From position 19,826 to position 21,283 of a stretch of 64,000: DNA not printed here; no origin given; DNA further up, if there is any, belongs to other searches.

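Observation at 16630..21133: gmd, GT2, GT-C and DegT aminotransferase: an Arn-like module possibly delivering a 4-amino-6-deoxyhexose via a polyprenol carrier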

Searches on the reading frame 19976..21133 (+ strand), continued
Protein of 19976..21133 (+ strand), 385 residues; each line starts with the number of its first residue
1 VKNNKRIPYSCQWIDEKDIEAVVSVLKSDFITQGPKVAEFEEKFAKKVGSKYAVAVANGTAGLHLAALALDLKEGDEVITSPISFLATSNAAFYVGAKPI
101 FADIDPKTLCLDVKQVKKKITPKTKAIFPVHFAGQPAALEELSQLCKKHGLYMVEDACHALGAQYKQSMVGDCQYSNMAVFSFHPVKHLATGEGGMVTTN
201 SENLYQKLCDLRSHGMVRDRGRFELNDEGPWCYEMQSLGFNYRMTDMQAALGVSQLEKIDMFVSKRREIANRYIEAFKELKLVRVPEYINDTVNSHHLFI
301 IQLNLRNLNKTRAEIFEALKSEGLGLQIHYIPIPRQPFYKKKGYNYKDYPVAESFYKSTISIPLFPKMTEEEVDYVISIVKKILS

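Call 54: find_encoding_contigs(protein=P0086, flank=6000, max_places=1)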
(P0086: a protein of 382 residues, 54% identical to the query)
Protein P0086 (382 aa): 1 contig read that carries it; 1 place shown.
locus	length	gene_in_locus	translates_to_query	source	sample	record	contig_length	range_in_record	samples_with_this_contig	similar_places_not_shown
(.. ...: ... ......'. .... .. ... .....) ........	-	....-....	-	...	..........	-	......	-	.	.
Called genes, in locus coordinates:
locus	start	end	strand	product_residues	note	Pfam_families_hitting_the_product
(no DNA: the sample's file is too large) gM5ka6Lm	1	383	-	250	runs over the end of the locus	PF00459:Inositol_P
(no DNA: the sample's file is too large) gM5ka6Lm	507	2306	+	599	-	PF00664:ABC_membrane, PF00005:ABC_tran, PF02463:SMC_N (weak)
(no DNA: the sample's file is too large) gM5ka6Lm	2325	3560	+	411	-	-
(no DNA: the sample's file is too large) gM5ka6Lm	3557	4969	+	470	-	PF05159:Capsule_synth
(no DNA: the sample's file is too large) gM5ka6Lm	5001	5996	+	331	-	PF01073:3Beta_HSD, PF01370:Epimerase, PF02719:Polysacc_synt_2, PF04321:RmlD_sub_bind (weak), PF13460:NAD_binding_10 (weak), PF16363:GDP_Man_Dehyd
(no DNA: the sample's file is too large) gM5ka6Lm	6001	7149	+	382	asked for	PF01041:DegT_DnrJ_EryC1, PF00155:Aminotran_1_2, PF00266:Aminotran_5 (weak), PF01053:Cys_Met_Meta_PP, PF01212:Beta_elim_lyase (weak)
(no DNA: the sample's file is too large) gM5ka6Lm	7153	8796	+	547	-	PF02348:CTP_transf_3, PF00248:Aldo_ket_red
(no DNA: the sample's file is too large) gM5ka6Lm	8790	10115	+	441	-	PF00202:Aminotran_3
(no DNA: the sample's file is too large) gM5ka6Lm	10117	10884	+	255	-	PF01261:AP_endonuc_2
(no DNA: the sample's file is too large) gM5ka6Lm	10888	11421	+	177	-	PF13302:Acetyltransf_3, PF13420:Acetyltransf_4, PF13523:Acetyltransf_8, PF00583:Acetyltransf_1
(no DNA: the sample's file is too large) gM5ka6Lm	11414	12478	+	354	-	PF03102:NeuB, PF08666:SAF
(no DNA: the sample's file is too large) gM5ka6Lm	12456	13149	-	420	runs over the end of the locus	PF13439:Glyco_transf_4, PF13579:Glyco_trans_4_4 (weak), PF00534:Glycos_transf_1, PF13692:Glyco_trans_1_4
